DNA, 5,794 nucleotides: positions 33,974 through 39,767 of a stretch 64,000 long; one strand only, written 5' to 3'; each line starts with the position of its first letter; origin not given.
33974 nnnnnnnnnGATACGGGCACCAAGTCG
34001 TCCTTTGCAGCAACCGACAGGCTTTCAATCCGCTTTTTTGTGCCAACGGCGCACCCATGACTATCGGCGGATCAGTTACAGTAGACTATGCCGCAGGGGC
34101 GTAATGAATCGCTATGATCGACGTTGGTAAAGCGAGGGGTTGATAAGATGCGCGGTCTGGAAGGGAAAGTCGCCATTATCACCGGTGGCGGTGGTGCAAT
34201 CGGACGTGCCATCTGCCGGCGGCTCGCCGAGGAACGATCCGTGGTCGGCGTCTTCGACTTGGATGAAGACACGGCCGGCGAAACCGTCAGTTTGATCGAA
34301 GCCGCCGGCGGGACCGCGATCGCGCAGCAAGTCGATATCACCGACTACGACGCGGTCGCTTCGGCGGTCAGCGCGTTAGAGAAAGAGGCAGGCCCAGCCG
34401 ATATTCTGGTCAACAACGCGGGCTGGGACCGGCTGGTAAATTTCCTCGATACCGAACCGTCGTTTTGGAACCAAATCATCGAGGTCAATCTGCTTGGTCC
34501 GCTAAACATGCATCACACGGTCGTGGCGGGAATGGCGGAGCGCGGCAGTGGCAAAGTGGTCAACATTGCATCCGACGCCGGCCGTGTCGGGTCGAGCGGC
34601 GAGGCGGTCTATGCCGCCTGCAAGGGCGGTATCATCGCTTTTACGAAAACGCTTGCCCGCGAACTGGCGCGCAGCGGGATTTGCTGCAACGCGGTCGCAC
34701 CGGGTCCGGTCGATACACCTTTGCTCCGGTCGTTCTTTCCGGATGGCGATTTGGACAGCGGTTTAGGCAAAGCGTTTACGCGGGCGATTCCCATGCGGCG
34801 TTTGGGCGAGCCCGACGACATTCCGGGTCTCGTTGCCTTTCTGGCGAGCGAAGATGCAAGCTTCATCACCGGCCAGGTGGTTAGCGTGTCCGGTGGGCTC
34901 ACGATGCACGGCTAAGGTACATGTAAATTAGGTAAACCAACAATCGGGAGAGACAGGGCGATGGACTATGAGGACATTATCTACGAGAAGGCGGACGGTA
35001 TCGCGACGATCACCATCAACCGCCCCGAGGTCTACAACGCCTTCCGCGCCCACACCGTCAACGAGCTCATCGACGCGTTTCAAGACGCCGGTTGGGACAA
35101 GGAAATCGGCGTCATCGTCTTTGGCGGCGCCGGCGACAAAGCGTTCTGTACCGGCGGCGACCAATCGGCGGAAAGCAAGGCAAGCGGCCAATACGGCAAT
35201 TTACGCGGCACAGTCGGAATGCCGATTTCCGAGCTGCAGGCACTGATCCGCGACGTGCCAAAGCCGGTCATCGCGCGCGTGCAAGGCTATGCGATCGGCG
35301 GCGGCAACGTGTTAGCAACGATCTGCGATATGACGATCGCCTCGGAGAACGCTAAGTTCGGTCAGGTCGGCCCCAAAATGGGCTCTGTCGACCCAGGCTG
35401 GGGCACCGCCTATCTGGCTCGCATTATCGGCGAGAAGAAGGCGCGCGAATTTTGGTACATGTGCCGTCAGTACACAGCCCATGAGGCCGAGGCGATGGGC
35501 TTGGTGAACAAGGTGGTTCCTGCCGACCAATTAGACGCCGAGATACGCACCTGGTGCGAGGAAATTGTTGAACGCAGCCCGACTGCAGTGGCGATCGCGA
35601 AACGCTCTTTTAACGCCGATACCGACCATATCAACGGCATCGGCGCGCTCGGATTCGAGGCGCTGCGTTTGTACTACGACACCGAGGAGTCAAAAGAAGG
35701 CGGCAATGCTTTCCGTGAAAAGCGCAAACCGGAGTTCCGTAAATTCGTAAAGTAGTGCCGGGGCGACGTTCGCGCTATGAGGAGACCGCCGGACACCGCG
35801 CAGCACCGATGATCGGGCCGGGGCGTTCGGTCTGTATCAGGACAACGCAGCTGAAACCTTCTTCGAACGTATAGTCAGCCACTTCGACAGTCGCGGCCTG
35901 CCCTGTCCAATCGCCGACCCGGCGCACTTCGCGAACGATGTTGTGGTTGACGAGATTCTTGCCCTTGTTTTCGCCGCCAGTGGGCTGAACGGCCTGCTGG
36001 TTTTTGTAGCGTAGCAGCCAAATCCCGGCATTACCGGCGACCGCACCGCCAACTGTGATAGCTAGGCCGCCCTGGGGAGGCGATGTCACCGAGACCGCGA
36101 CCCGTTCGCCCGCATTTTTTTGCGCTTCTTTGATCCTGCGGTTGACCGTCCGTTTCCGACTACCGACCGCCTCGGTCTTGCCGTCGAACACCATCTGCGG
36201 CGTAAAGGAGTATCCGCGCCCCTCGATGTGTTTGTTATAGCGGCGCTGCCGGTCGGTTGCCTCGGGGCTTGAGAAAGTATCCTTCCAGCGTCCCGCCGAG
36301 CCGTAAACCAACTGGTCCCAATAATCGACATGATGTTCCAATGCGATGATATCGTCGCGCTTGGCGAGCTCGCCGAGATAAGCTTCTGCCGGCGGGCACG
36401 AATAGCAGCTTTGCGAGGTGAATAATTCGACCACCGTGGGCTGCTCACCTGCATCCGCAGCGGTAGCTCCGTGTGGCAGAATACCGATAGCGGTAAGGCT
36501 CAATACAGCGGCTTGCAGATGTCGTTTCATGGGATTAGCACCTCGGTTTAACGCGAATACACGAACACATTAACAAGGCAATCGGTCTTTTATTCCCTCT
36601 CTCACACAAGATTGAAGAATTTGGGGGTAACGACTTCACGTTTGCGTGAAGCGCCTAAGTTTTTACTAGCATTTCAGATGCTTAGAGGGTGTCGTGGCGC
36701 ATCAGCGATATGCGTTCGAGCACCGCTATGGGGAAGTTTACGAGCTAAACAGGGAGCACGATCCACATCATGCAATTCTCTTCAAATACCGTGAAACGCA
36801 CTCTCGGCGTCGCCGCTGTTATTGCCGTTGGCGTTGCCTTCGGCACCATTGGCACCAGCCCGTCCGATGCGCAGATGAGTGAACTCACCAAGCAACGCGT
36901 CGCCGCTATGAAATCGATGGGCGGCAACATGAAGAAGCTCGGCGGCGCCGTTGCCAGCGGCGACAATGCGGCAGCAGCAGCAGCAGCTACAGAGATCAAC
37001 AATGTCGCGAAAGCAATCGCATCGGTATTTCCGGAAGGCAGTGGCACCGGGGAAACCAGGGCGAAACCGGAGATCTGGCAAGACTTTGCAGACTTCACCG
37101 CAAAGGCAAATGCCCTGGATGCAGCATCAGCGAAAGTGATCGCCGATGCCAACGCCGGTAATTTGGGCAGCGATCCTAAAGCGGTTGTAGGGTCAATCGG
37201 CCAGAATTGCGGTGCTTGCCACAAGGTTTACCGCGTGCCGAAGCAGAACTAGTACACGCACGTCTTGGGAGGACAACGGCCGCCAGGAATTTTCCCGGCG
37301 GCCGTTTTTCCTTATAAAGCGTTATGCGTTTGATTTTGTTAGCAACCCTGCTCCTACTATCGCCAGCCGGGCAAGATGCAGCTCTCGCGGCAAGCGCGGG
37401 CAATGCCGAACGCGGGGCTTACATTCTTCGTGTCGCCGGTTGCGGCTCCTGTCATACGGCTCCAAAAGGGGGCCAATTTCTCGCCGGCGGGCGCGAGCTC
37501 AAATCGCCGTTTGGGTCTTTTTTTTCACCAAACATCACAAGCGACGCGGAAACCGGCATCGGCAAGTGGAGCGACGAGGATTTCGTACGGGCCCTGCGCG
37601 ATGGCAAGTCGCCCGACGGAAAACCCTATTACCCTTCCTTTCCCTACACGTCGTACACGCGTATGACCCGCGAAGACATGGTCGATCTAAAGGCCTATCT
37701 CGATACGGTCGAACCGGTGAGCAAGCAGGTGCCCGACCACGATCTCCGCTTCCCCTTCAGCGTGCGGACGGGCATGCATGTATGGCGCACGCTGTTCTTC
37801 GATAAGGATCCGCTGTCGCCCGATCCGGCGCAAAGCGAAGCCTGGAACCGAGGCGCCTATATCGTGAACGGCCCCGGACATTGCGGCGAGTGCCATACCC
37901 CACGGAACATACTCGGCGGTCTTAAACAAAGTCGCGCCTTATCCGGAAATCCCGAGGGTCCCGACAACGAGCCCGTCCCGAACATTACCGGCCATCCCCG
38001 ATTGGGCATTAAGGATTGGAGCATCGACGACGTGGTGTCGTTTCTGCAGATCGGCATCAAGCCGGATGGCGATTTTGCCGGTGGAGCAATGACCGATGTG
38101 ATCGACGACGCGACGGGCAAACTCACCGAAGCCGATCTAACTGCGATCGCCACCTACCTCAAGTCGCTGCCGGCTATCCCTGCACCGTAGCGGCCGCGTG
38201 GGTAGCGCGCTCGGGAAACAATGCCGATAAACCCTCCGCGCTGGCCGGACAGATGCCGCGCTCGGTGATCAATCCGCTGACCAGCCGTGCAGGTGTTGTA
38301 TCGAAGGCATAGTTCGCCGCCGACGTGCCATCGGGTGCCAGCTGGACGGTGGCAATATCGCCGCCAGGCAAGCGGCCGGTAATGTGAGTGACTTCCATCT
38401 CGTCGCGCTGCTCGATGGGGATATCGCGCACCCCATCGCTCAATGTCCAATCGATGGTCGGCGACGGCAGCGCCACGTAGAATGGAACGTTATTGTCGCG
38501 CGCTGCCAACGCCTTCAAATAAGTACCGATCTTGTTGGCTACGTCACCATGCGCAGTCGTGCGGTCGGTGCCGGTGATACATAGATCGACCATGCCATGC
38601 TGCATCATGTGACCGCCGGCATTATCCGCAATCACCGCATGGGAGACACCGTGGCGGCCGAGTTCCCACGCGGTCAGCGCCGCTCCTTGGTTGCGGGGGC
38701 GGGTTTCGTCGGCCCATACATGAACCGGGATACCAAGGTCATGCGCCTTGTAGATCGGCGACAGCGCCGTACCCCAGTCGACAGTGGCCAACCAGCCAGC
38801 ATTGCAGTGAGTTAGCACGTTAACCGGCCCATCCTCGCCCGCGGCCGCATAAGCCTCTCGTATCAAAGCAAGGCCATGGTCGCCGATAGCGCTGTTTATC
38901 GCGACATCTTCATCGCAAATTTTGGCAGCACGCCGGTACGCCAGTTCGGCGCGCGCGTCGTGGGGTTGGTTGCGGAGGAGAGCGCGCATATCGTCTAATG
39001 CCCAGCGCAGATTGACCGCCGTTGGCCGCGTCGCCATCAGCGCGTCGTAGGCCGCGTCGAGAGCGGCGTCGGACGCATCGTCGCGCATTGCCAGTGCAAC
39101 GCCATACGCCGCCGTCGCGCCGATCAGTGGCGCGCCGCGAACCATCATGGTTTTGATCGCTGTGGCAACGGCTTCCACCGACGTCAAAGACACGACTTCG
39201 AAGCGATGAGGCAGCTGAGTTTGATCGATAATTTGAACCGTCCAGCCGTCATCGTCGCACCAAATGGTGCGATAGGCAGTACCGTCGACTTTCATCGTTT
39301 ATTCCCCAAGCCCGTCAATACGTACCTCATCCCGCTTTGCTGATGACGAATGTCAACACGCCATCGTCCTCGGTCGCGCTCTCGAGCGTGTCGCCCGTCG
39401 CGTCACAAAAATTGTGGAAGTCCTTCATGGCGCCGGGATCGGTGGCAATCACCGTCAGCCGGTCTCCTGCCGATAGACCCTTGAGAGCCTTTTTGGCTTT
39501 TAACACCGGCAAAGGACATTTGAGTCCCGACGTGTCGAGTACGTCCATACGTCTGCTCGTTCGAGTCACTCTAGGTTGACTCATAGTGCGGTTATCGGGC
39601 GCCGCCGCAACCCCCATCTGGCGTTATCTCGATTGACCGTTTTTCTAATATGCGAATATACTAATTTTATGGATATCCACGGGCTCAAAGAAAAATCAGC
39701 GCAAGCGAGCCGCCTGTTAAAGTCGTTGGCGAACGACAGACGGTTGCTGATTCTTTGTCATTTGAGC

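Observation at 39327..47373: Persulfide/sulfite module: tusA, a SqrR/BigR-type sensor, rhodanese, TauE, TIGR02186-like protein, Usp and a Tat-less SoeABC-like Mo-enzyme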

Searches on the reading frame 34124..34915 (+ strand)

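Call 12: search_protein_families(library=pfam, proteins=[window:34124-34915:+])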
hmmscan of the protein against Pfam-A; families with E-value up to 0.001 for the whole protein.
window:34124-34915:+ (263 aa): 5 families
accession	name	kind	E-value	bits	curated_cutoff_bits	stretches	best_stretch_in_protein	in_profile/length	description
PF13561.12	adh_short_C2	-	5.5e-56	190.2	27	1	26-260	8-236/236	Enoyl-(Acyl carrier protein) reductase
PF00106.31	adh_short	-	2e-53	181.2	26.6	1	15-205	1-191/195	short chain dehydrogenase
PF08659.16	KR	-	1.4e-12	48.4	22.6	1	17-196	3-178/180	KR domain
PF01370.27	Epimerase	-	1.1e-05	25.4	20.9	1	18-150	2-115/240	NAD dependent epimerase/dehydratase family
PF01073.25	3Beta_HSD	-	0.00017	21.1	22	1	18-83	1-65/280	3-beta hydroxysteroid dehydrogenase/isomerase family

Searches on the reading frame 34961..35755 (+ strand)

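Call 12: search_protein_families(library=pfam, proteins=[window:34961-35755:+])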
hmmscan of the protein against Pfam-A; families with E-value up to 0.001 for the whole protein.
window:34961-35755:+ (264 aa): 2 families
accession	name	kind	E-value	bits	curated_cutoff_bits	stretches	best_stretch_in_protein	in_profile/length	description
PF00378.25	ECH_1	-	4.2e-73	246.2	27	1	10-260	2-249/251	Enoyl-CoA hydratase/isomerase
PF16113.10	ECH_2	-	2.4e-21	77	27.2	1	15-195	2-181/335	Enoyl-CoA hydratase/isomerase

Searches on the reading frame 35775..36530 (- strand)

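Call 12: search_protein_families(library=pfam, proteins=[window:35775-36530:-])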
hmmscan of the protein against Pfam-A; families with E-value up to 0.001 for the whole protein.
window:35775-36530:- (251 aa): 1 family
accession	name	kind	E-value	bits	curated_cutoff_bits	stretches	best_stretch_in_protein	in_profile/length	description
PF06764.17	DUF1223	-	1.3e-53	182.5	30.7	1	33-233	1-202/202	Protein of unknown function (DUF1223)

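Call 75: search_protein_families(library=ncbifam, proteins=[window:35775-36530:-], max_evalue=1e-8)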
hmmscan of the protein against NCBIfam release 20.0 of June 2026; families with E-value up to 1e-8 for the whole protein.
window:35775-36530:- (251 aa): 0 families

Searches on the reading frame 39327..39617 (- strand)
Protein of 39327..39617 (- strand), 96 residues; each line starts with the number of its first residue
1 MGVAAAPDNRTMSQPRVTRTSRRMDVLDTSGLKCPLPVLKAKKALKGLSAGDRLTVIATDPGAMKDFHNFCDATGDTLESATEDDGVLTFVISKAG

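Call 3: search_protein_families(library=pfam, proteins=[window:39327-39617:-])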
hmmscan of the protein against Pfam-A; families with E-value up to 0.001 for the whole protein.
window:39327-39617:- (96 aa): 1 family
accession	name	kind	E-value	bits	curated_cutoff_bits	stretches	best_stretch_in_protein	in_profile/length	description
PF01206.22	TusA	-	1.8e-21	76.2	28.6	1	26-94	2-70/70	Sulfurtransferase TusA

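Call 4: search_protein_families(library=ncbifam, proteins=[window:39327-39617:-])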
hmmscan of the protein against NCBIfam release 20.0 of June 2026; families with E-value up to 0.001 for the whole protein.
window:39327-39617:- (96 aa): 3 families
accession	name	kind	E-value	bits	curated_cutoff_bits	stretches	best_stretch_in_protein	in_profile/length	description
NF001423.0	PRK00299.1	equivalog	4.3e-13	48.9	78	1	23-94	8-79/82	sulfurtransferase TusA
TIGR03527.1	selenium_YedF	equivalog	7.2e-08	32.5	110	1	27-93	1-67/194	sulfurtransferase-like selenium metabolism protein YedF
NF008242.0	PRK11018.1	equivalog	0.00011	21.8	79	1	26-92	10-76/78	sulfurtransferase-like selenium metabolism protein YedF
